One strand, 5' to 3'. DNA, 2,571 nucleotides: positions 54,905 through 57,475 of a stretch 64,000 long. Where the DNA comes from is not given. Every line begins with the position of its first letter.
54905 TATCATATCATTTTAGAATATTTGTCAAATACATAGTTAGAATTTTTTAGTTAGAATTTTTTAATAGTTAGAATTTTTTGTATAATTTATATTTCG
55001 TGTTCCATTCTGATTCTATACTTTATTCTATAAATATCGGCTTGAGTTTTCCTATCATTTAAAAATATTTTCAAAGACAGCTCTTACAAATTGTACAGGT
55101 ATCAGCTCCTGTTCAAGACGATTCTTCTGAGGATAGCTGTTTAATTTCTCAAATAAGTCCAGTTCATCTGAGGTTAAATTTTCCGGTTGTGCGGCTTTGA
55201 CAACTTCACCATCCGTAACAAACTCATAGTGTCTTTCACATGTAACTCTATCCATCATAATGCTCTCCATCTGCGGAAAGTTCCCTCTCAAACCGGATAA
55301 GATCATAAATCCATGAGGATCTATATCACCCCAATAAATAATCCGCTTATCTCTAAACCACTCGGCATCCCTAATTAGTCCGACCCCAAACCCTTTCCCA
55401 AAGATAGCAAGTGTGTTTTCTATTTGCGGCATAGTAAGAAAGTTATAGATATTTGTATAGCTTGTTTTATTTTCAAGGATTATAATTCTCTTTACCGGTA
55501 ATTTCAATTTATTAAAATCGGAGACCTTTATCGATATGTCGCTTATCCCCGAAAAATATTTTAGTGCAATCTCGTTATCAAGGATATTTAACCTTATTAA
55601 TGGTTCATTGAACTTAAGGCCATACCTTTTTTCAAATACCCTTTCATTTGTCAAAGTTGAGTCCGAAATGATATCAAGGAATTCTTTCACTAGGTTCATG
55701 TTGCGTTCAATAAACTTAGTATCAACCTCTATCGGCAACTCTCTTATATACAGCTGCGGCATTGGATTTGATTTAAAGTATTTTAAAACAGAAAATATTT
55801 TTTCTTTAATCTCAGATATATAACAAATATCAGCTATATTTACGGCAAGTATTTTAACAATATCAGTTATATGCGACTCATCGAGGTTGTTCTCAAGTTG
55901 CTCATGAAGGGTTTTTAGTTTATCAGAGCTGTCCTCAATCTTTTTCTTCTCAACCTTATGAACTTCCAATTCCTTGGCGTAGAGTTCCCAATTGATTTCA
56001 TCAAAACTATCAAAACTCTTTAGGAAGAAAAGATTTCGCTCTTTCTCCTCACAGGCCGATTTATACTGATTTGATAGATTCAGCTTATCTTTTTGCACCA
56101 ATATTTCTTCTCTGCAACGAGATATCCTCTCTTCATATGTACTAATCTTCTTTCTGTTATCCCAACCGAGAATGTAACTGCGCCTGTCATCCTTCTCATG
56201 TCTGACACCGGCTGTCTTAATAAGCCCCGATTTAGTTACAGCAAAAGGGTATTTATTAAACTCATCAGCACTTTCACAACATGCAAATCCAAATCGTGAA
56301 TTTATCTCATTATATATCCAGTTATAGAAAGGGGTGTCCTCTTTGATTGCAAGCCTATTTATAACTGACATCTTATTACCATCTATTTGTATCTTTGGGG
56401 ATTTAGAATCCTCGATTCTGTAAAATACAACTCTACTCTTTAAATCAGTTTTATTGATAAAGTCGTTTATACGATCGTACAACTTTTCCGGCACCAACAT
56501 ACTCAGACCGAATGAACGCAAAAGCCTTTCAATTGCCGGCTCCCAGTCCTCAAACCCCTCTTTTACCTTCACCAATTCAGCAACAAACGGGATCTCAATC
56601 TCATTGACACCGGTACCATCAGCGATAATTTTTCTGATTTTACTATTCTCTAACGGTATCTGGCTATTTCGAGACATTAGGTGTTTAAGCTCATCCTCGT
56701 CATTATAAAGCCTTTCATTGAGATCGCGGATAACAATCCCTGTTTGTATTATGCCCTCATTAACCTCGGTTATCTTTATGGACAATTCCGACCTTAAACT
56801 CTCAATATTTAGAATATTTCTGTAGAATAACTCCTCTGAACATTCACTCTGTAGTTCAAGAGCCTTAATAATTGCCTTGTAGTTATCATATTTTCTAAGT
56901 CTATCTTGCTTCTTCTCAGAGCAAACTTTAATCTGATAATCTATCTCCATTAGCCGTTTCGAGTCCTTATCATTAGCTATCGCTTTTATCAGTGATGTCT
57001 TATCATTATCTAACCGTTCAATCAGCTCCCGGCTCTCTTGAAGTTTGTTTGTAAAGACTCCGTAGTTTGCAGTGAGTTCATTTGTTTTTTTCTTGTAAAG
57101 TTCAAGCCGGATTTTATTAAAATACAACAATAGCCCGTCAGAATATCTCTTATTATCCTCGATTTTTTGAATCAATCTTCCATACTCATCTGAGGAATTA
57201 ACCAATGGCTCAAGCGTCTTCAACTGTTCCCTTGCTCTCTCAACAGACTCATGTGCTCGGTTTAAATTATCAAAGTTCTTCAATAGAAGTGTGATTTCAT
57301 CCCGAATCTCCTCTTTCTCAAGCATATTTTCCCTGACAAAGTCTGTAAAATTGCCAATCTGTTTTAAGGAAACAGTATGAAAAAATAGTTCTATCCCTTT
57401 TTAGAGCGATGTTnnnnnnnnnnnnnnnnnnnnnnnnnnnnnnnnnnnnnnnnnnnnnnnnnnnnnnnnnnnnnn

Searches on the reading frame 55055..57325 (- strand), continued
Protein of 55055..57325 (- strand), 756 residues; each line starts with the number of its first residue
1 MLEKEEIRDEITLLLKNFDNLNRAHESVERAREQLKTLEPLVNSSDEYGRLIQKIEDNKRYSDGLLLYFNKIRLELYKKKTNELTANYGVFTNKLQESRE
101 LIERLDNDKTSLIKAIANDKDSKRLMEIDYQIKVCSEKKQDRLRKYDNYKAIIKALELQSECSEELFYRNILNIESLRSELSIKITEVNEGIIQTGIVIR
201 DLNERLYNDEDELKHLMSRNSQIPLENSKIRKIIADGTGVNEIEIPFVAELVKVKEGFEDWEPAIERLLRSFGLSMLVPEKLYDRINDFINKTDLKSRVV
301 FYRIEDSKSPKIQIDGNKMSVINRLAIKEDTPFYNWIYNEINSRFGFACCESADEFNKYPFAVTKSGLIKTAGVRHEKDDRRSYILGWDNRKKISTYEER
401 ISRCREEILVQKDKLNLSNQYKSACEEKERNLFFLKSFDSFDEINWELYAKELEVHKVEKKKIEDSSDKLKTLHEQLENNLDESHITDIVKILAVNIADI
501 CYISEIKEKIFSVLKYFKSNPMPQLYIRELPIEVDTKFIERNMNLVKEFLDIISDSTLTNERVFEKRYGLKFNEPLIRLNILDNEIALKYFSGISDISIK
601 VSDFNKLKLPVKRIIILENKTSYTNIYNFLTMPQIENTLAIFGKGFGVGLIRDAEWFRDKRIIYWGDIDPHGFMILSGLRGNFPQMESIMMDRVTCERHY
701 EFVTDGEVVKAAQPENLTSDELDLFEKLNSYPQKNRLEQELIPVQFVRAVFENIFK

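Call 57: search_protein_families(library=padloc, proteins=[P0364, P0390, P0401, P0407], max_evalue=0.00001)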
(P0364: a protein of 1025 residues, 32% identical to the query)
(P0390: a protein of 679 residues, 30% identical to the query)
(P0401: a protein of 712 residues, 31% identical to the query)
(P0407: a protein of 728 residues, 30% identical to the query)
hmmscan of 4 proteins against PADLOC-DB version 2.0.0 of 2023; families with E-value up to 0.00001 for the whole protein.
P0364 (1025 aa): 13 families
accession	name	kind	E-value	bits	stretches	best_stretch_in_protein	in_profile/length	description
PDLC00512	JetC1|JetC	-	1.7e-237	789.3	1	7-740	296-1027/1123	DUF3584 domain; MukB-like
PDLC00518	JetC1|JetC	-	3e-148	493.6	1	7-740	298-1018/1112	DUF3584 domain; MukB-like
PDLC00511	JetC1|JetC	-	2.1e-94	315.4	1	7-740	293-1006/1108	DUF3584 domain; MukB-like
PDLC00530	JetD1|JetD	-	6.4e-91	303.5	1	735-1020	116-385/391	DUF2220; DUF3322; DUF2399 domain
PDLC00522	JetD1|JetD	-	1e-76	256.5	1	752-1020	123-378/382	DUF2220; DUF3322; DUF2399 domain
PDLC00517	JetC1|JetC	-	2e-75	252.9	1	12-739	320-1031/1119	DUF3584 domain; MukB-like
PDLC00514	JetC1|JetC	-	4.5e-62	208.2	1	9-740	293-1011/1117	DUF3584 domain; MukB-like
PDLC00509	JetC1|JetC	-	1.7e-37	127.1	1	23-739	322-1054/1158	DUF3584 domain; MukB-like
PDLC00523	JetD1|JetD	-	3.4e-37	126.4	1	765-1020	148-392/398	DUF2220; DUF3322; DUF2399 domain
PDLC00520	JetD1|JetD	-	3e-21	73.9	1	823-1016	184-380/398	DUF2220; DUF3322; DUF2399 domain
PDLC00532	JetD1|JetD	-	2.5e-20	70.5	1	883-1019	242-376/383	DUF2220; DUF3322; DUF2399 domain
PDLC00519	JetC1|JetC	-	6.5e-16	55.7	1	27-725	327-993/1097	DUF3584 domain; MukB-like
PDLC00533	JetD1|JetD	-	4.5e-12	43.7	1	861-1010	248-406/409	DUF2220; DUF3322; DUF2399 domain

P0390 (679 aa): 13 families
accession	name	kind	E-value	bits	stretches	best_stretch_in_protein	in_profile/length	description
PDLC00512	JetC1|JetC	-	6.4e-95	317.2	1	26-433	213-610/1123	DUF3584 domain; MukB-like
PDLC00522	JetD1|JetD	-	2.6e-79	265.1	1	431-677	132-377/382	DUF2220; DUF3322; DUF2399 domain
PDLC00518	JetC1|JetC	-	3.8e-74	248.2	1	18-431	210-609/1112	DUF3584 domain; MukB-like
PDLC00530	JetD1|JetD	-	4.2e-64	215.3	1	391-678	107-385/391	DUF2220; DUF3322; DUF2399 domain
PDLC00511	JetC1|JetC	-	1.8e-37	126.8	1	31-437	215-608/1108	DUF3584 domain; MukB-like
PDLC00517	JetC1|JetC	-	1.4e-35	120.9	1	30-421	230-614/1119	DUF3584 domain; MukB-like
PDLC00523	JetD1|JetD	-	4.9e-32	109.4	1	456-677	169-391/398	DUF2220; DUF3322; DUF2399 domain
PDLC00514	JetC1|JetC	-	1.9e-31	106.8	1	30-427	211-597/1117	DUF3584 domain; MukB-like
PDLC00532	JetD1|JetD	-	3.7e-25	86.4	1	465-677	169-376/383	DUF2220; DUF3322; DUF2399 domain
PDLC00520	JetD1|JetD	-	1.3e-21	75.1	1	432-668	139-374/398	DUF2220; DUF3322; DUF2399 domain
PDLC00509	JetC1|JetC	-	1.6e-13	47.7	1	59-412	269-602/1158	DUF3584 domain; MukB-like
PDLC00533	JetD1|JetD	-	2.6e-09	34.6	1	541-668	264-406/409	DUF2220; DUF3322; DUF2399 domain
PDLC00519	JetC1|JetC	-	2.4e-08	30.7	1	29-337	192-524/1097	DUF3584 domain; MukB-like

P0401 (712 aa): 18 families
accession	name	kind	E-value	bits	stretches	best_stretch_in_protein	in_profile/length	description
PDLC00512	JetC1|JetC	-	4e-192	639.1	1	1-497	67-563/1123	DUF3584 domain; MukB-like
PDLC00518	JetC1|JetC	-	7.6e-103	343.2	1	1-494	64-562/1112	DUF3584 domain; MukB-like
PDLC00530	JetD1|JetD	-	5.6e-73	244.5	1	497-695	190-380/391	DUF2220; DUF3322; DUF2399 domain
PDLC00511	JetC1|JetC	-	3.3e-67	225.3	1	5-492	68-554/1108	DUF3584 domain; MukB-like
PDLC00522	JetD1|JetD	-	1.7e-54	183.4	1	495-692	181-370/382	DUF2220; DUF3322; DUF2399 domain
PDLC00514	JetC1|JetC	-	3e-41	139.3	1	8-488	68-546/1117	DUF3584 domain; MukB-like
PDLC00517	JetC1|JetC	-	1.2e-37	127.8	1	16-492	89-575/1119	DUF3584 domain; MukB-like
PDLC00523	JetD1|JetD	-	1.7e-28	97.7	1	563-692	257-384/398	DUF2220; DUF3322; DUF2399 domain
PDLC00520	JetD1|JetD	-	1.2e-27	94.9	1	515-690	199-374/398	DUF2220; DUF3322; DUF2399 domain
PDLC00519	JetC1|JetC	-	3.1e-24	83.3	1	4-453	52-520/1097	DUF3584 domain; MukB-like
PDLC00509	JetC1|JetC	-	4.3e-21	72.8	1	6-455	69-531/1158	DUF3584 domain; MukB-like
PDLC00532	JetD1|JetD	-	4.6e-18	63.1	1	562-694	241-371/383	DUF2220; DUF3322; DUF2399 domain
PDLC00533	JetD1|JetD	-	7e-17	59.5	1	541-690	249-406/409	DUF2220; DUF3322; DUF2399 domain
PDLC00505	JetC1|JetC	-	4e-11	39.7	1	8-453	63-517/1118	DUF3584 domain; MukB-like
PDLC00524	JetD1|JetD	-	7.3e-09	33.2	1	561-689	252-385/387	DUF2220; DUF3322; DUF2399 domain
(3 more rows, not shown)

P0407 (728 aa): 11 families
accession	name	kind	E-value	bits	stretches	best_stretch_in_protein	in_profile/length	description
PDLC00512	JetC1|JetC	-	2.1e-201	669.8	1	1-727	153-880/1123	DUF3584 domain; MukB-like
PDLC00518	JetC1|JetC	-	7.9e-140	465.7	1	19-723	176-872/1112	DUF3584 domain; MukB-like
PDLC00511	JetC1|JetC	-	2.5e-85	285.4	1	15-723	165-861/1108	DUF3584 domain; MukB-like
PDLC00517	JetC1|JetC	-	2e-66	223.1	1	23-720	185-885/1119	DUF3584 domain; MukB-like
PDLC00514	JetC1|JetC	-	3.8e-66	221.7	1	39-713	185-852/1117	DUF3584 domain; MukB-like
PDLC00519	JetC1|JetC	-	1.5e-24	84.3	1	17-712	144-853/1097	DUF3584 domain; MukB-like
PDLC00509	JetC1|JetC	-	1.3e-22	77.8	1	30-586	187-739/1158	DUF3584 domain; MukB-like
PDLC00513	JetC1|JetC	-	7.6e-20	68.6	1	58-595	204-748/1140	DUF3584 domain; MukB-like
PDLC00507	JetC1|JetC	-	4.4e-11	39.9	1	58-256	215-421/1215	DUF3584 domain; MukB-like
PDLC00505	JetC1|JetC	-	3.3e-09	33.4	1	49-714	192-846/1118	DUF3584 domain; MukB-like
PDLC00504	JetC1|JetC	-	2.3e-08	30.6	1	61-371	209-534/1144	DUF3584 domain; MukB-like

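Call 58: find_encoding_contigs(protein=P0390, flank=8000, max_places=3)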
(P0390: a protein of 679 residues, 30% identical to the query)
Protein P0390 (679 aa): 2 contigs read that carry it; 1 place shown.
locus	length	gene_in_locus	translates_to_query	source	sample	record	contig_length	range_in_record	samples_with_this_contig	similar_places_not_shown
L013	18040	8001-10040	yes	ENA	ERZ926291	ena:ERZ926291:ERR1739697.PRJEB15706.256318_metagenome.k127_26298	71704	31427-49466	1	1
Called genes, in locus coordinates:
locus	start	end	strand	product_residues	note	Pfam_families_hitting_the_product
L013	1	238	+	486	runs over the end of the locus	PF07394:DUF1501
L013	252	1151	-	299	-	PF05721:PhyH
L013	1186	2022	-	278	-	PF05721:PhyH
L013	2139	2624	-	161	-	PF02561:FliS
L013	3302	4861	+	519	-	PF00535:Glycos_transf_2, PF13429:TPR_15 (faint), PF00515:TPR_1 (faint), PF07719:TPR_2 (faint), PF13181:TPR_8 (faint), PF13424:TPR_12 (faint), PF13428:TPR_14 (faint), PF14559:TPR_19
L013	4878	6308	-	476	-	PF00578:AhpC-TSA, PF08534:Redoxin, PF00085:Thioredoxin (weak), PF13098:Thioredoxin_2, PF13905:Thioredoxin_8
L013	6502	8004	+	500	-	PF11855:DUF3375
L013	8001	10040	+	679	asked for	PF11795:DUF3322, PF09983:JetD_C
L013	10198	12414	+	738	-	PF07583:PSCyt2, PF07587:PSD1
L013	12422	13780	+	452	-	PF07394:DUF1501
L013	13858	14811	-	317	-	PF00165:HTH_AraC (faint), PF12833:HTH_18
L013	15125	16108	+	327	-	PF07963:N_methyl, PF07596:SBP_bac_10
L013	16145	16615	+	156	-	PF06127:Mpo1-like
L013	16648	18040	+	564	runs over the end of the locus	PF00171:Aldedh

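Call 59: find_encoding_contigs(protein=P0364, flank=8000, max_places=3)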
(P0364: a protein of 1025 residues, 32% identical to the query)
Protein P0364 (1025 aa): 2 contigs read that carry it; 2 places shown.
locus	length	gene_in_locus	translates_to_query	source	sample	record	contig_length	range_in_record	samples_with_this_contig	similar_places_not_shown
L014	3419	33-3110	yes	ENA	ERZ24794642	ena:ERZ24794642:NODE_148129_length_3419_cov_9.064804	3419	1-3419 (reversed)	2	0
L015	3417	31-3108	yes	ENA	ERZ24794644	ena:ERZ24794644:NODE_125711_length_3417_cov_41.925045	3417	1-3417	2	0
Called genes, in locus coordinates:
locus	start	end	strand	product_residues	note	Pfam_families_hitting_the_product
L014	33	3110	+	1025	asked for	PF13558:SbcC_Walker_B, PF11795:DUF3322, PF09983:JetD_C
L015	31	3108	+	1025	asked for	PF13558:SbcC_Walker_B, PF11795:DUF3322, PF09983:JetD_C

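Call 60: find_encoding_contigs(protein=P0401, flank=8000, max_places=3)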
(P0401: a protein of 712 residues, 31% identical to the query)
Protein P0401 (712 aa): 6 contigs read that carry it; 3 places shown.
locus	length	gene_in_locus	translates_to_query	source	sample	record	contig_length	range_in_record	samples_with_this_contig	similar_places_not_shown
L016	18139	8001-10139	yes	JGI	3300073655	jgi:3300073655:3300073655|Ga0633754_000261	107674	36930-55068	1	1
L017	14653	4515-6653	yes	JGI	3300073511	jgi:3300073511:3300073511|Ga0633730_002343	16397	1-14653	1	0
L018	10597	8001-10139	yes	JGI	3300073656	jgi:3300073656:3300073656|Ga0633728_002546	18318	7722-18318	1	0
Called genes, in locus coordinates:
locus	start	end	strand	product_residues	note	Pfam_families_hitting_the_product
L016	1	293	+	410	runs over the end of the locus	PF14450:FtsA, PF02491:SHS2_FTSA, PF06723:MreB_Mbl, PF06277:EutA (weak), PF14450:FtsA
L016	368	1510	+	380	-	PF00091:Tubulin, PF12327:FtsZ_C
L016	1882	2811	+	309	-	PF03331:LpxC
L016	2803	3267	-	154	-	PF05258:DciA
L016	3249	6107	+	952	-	PF07517:SecA_DEAD, PF01043:SecA_PP_bind, PF21090:P-loop_SecA, PF07516:SecA_SW, PF02810:SEC-C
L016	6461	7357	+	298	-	-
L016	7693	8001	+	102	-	PF11855:DUF3375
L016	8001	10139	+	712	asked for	PF09983:JetD_C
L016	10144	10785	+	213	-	PF02129:Peptidase_S15, PF12146:Hydrolase_4, PF20408:Abhydrolase_11, PF12697:Abhydrolase_6 (faint), PF00561:Abhydrolase_1, PF00326:Peptidase_S9 (faint)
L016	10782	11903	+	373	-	PF03969:AFG1_ATPase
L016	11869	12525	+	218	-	-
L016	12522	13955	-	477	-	-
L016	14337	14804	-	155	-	PF00216:Bac_DNA_binding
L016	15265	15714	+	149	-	PF00572:Ribosomal_L13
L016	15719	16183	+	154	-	PF00380:Ribosomal_S9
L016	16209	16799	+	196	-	PF10399:UCR_Fe-S_N (weak), PF00355:Rieske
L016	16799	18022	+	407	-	PF00033:Cytochrome_B, PF13631:Cytochrom_B_N_2, PF00032:Cytochrom_B_C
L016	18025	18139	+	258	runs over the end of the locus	PF02167:Cytochrom_C1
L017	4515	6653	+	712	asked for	PF09983:JetD_C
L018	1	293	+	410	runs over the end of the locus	PF14450:FtsA, PF02491:SHS2_FTSA, PF06723:MreB_Mbl, PF06277:EutA (weak), PF14450:FtsA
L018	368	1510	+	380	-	PF00091:Tubulin, PF12327:FtsZ_C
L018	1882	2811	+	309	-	PF03331:LpxC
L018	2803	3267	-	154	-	PF05258:DciA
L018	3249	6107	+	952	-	PF07517:SecA_DEAD, PF01043:SecA_PP_bind, PF21090:P-loop_SecA, PF07516:SecA_SW, PF02810:SEC-C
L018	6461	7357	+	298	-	-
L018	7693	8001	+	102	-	PF11855:DUF3375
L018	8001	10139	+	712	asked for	PF09983:JetD_C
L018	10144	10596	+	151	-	?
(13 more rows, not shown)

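Call 65: find_related_loci(query=P0401, collection=metagenome_contigs, flank=6000)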
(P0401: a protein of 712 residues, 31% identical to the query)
Query P0401 (712 aa) in metagenome_contigs; peptide patterns used: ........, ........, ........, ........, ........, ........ (x = any residue, [..] = any of these).
70 stretches matched a pattern; 5 encode a relative of the query (tblastn E <= 1e-3); 5 distinct loci.
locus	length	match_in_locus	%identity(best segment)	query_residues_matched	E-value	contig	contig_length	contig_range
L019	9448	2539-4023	53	1-494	2e-160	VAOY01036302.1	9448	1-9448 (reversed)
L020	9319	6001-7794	46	1-606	2e-155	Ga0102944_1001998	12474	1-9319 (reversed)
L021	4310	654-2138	51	1-494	6e-158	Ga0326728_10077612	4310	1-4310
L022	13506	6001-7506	48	1-494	1e-141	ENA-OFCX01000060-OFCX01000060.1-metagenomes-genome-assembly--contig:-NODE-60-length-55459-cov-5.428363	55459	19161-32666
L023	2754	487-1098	68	1-203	1e-87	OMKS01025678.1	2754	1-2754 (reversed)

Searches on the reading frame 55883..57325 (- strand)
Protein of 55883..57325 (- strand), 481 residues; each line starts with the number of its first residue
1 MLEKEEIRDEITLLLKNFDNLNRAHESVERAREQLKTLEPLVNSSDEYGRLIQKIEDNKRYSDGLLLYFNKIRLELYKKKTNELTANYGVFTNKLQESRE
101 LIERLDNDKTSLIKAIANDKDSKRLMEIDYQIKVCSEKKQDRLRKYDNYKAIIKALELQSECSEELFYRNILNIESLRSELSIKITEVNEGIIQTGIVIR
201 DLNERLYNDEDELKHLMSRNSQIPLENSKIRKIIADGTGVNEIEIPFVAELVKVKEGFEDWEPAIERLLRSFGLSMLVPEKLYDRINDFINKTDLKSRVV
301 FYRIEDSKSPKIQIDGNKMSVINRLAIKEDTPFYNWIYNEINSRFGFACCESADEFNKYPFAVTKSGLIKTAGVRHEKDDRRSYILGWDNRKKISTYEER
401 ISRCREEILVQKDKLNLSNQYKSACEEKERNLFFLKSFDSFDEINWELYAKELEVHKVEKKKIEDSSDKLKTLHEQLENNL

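Call 67: predict_structure(alignment_id=A1)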
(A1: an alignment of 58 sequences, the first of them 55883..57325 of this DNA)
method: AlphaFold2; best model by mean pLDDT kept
length: 481 residues; sequences in the alignment: 58
mean_pLDDT: 87.4   pTM: 0.60
mean pLDDT of the five models: 87.4, 87.3, 86.1, 86.0, 85.0
residues with pLDDT >= 90: 271; 70-90: 181; 50-70: 23; < 50: 6
segments of 3 or more residues with pLDDT < 50: 1-6
pLDDT, mean of each block of 10 residues (from residue 1): 47 68 78 79 82 88 90 94 92 91 84 79 87 94 95 92 90 92 96 96 94 86 88 94 93 91 88 93 95 90 81 83 92 92 90 89 88 63 75 89 96 97 96 92 93 91 81 79 73
secondary structure, 60 per line:
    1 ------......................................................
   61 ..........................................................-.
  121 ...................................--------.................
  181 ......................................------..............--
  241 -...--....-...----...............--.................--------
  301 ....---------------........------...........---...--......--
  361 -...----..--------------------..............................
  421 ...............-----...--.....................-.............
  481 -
elements in order: H7-118 H120-155 H164-218 H225-238 E252-254 H259-273 E276-279 H280-292 E301-304 H321-324 E325-327 H334-344 E348-350 H353-358 E362-364 H391-435 H446-466 H468-480
